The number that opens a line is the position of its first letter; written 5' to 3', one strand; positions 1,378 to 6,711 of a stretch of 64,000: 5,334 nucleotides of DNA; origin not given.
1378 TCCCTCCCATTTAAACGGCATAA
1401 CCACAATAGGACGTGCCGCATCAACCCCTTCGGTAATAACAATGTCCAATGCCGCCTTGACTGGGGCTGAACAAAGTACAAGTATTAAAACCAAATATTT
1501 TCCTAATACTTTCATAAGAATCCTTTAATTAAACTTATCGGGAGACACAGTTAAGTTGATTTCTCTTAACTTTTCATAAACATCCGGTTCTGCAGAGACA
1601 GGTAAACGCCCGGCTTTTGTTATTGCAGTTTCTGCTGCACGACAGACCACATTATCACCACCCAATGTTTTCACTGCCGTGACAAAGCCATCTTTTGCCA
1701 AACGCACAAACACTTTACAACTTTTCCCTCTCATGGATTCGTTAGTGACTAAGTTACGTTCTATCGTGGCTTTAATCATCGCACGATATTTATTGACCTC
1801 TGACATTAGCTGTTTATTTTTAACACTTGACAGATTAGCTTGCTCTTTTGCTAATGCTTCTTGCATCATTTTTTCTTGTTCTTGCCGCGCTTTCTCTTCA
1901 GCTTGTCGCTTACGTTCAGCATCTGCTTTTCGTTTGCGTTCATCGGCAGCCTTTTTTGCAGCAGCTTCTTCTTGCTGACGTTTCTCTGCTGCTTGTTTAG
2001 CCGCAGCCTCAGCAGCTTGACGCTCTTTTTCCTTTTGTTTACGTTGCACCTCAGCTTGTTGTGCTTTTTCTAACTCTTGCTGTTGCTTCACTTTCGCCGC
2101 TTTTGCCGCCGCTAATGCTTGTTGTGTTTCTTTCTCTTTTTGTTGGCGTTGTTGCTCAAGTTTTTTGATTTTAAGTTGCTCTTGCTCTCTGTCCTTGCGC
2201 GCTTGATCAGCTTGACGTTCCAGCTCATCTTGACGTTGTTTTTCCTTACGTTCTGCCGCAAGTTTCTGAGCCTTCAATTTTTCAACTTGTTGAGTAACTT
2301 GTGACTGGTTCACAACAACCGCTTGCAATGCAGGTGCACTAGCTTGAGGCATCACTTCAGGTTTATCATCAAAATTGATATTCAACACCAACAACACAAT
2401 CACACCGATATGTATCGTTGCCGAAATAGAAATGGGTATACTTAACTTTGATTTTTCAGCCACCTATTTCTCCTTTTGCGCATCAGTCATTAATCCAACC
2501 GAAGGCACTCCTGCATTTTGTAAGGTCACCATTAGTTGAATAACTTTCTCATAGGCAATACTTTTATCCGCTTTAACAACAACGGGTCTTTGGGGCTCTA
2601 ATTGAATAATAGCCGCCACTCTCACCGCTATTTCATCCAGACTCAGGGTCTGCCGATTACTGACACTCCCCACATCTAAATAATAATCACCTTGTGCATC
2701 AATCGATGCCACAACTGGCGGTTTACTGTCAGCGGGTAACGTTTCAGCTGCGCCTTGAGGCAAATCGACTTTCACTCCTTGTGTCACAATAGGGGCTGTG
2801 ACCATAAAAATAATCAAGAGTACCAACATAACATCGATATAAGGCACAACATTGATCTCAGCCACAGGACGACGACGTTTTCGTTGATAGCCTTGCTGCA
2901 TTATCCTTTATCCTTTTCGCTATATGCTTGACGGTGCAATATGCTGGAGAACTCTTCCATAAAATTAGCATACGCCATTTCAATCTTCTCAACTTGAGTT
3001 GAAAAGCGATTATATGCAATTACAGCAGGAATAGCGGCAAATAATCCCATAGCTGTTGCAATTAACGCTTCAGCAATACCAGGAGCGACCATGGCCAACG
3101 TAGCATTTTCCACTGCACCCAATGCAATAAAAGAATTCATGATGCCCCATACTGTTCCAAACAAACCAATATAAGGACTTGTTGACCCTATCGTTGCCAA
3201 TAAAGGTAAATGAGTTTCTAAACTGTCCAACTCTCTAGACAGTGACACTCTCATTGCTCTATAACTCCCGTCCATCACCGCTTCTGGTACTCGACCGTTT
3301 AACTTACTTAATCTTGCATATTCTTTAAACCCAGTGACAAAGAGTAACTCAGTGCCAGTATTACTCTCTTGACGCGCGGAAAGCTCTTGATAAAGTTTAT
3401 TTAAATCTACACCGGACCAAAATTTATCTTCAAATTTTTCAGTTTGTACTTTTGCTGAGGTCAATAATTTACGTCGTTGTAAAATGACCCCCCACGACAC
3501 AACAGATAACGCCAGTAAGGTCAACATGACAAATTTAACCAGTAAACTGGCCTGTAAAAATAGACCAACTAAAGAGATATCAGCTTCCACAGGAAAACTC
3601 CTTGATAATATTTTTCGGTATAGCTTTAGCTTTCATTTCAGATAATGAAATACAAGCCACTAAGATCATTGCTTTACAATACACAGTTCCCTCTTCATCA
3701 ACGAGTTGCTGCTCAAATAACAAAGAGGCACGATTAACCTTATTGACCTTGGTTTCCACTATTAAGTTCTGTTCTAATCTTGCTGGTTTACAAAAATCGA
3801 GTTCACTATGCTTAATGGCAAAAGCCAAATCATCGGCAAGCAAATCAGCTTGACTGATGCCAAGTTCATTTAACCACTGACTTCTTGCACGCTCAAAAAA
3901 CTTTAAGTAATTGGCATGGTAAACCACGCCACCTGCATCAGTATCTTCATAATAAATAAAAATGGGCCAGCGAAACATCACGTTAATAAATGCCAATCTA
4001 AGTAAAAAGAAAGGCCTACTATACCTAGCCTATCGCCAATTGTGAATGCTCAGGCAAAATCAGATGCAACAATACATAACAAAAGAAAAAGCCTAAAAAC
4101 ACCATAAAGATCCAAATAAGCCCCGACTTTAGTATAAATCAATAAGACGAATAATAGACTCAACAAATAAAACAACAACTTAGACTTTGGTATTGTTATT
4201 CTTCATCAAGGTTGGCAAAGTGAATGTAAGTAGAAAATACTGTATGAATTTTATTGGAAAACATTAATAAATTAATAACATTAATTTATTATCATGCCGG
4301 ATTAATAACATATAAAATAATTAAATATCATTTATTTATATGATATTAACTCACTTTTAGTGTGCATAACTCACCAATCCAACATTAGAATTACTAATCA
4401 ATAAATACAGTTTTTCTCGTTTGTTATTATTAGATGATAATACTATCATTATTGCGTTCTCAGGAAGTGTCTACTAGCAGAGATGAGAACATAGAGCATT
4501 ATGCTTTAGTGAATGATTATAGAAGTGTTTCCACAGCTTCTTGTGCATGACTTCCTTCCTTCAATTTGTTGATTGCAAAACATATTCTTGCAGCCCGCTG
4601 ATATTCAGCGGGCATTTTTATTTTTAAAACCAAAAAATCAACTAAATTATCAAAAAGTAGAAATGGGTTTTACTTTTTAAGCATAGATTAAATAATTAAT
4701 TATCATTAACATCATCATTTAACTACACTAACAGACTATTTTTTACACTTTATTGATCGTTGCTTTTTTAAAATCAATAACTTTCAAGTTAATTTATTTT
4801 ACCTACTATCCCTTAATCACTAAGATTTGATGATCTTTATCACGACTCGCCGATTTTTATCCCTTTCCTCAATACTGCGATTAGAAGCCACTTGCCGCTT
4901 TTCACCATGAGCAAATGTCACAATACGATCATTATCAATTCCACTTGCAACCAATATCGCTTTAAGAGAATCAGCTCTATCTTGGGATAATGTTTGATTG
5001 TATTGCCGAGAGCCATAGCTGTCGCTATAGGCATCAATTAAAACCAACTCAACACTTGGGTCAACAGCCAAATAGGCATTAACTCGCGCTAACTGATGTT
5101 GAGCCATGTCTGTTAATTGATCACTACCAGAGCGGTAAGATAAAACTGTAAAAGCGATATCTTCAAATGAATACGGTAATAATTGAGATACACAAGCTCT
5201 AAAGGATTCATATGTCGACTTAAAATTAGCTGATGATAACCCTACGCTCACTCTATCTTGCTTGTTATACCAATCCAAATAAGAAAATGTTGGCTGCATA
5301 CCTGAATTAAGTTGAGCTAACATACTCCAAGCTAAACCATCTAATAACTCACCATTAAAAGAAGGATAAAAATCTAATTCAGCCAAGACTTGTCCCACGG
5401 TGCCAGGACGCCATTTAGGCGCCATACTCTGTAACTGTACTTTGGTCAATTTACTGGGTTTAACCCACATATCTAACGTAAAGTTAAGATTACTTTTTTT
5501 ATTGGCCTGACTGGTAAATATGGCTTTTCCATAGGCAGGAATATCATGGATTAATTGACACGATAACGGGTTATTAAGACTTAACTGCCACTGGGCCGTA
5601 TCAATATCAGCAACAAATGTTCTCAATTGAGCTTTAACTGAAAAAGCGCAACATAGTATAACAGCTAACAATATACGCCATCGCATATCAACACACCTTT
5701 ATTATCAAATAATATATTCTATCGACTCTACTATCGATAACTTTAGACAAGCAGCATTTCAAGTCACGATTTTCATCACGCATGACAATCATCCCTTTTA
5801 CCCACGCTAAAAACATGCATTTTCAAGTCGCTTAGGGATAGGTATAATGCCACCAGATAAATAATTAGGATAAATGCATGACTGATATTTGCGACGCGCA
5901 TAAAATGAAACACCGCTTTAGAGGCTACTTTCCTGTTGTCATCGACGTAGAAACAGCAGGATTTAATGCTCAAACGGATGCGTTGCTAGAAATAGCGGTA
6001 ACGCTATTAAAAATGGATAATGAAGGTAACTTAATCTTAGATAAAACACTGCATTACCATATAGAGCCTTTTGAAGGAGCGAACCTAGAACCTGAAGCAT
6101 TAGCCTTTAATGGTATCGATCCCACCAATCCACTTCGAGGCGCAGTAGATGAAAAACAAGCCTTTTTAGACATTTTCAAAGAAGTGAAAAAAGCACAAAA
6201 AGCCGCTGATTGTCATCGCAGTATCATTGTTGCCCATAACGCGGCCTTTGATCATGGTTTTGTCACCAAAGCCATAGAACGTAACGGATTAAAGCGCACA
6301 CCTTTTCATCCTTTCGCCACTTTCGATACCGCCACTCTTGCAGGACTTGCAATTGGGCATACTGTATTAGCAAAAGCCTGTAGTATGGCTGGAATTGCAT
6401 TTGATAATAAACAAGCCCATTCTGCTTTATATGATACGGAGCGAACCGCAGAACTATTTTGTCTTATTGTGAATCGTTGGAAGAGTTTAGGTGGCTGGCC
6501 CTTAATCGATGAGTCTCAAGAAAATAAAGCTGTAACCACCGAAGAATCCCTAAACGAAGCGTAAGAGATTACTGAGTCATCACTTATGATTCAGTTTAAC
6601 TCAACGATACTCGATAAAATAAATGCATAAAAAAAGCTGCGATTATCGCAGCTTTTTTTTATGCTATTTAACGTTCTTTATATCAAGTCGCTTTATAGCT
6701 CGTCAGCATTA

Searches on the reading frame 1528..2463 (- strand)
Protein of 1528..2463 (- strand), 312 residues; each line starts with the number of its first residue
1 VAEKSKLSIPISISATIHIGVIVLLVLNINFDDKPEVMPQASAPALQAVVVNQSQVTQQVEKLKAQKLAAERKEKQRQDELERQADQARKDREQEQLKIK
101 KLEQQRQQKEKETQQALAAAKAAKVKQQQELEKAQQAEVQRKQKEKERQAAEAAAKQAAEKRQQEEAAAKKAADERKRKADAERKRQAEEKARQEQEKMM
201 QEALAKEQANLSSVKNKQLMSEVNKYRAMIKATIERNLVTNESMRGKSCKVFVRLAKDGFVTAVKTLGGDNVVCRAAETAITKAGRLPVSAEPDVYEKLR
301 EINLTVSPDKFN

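Call 89: search_protein_families(library=pfam, proteins=[window:1528-2463:-], max_evalue=0.001)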
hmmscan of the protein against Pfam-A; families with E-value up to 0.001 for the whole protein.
window:1528-2463:- (312 aa): 1 family
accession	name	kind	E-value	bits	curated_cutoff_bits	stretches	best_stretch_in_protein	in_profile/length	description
PF06519.16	TolA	-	1.3e-28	99.5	25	1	213-306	3-96/96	TolA C-terminal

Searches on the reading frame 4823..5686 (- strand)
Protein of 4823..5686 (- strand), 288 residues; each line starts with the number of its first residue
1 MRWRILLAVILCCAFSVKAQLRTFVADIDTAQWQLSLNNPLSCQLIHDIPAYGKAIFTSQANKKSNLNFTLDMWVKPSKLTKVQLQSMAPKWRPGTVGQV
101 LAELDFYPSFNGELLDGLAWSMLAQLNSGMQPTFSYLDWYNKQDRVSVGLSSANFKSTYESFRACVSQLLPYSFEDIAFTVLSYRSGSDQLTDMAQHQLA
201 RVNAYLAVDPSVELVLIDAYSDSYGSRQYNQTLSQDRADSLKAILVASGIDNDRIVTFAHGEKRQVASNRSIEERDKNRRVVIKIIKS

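Call 89: search_protein_families(library=pfam, proteins=[window:4823-5686:-], max_evalue=0.001)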
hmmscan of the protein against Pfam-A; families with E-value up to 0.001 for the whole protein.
window:4823-5686:- (288 aa): 2 families
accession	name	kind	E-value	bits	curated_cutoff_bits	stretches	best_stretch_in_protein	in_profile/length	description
PF18393.6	MotY_N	-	9.6e-47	159.3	26.3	1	24-171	1-146/146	MotY N-terminal domain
PF00691.25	OmpA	-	8.4e-18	65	27.2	1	184-279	2-98/98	OmpA family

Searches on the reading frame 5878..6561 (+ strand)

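Call 89: search_protein_families(library=pfam, proteins=[window:5878-6561:+], max_evalue=0.001)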
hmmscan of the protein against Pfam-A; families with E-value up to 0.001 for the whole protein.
window:5878-6561:+ (228 aa): 2 families
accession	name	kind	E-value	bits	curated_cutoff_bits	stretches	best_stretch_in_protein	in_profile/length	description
PF00929.31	RNase_T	-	5e-24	86.1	24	1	20-194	1-164/164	Exonuclease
PF16473.11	Rv2179c-like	-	1.4e-05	25.4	27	1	21-194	4-173/177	3'-5' exoribonuclease Rv2179c-like domain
